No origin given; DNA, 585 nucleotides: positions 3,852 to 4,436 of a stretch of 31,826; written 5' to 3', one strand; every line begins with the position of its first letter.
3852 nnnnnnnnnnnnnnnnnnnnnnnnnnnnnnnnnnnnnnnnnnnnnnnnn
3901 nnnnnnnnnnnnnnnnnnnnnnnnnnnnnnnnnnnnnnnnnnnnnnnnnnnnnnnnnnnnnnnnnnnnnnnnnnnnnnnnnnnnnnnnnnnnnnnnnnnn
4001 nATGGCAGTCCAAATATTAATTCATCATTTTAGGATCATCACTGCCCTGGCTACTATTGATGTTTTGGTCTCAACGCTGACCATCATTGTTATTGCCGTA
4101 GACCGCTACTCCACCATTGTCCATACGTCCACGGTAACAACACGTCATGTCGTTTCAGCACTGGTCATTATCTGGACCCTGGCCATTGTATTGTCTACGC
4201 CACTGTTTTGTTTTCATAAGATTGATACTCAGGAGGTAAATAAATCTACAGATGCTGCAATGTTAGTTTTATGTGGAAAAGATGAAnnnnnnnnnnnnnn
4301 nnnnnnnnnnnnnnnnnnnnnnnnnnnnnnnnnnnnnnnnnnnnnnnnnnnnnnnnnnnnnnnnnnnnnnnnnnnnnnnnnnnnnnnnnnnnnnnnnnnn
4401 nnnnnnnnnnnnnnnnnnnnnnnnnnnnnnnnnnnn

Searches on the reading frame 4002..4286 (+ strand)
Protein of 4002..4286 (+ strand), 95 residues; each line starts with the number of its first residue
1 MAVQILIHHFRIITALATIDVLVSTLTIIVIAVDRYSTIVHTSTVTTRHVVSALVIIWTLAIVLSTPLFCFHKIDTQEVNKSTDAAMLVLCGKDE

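Call 42: search_protein_families(library=pfam, proteins=[window:4002-4286:+], max_evalue=0.01)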
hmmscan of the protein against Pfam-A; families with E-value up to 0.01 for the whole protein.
seq(95 aa): 2 families
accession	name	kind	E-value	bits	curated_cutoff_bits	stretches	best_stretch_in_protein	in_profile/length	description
PF00001.26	7tm_1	-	2.5e-10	40.7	30.5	1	10-79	58-131/260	7 transmembrane receptor (rhodopsin family)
PF10318.15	7TM_GPCR_Srh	-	0.0082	15.6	26.3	1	10-81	85-156/302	Serpentine type 7TM GPCR chemoreceptor Srh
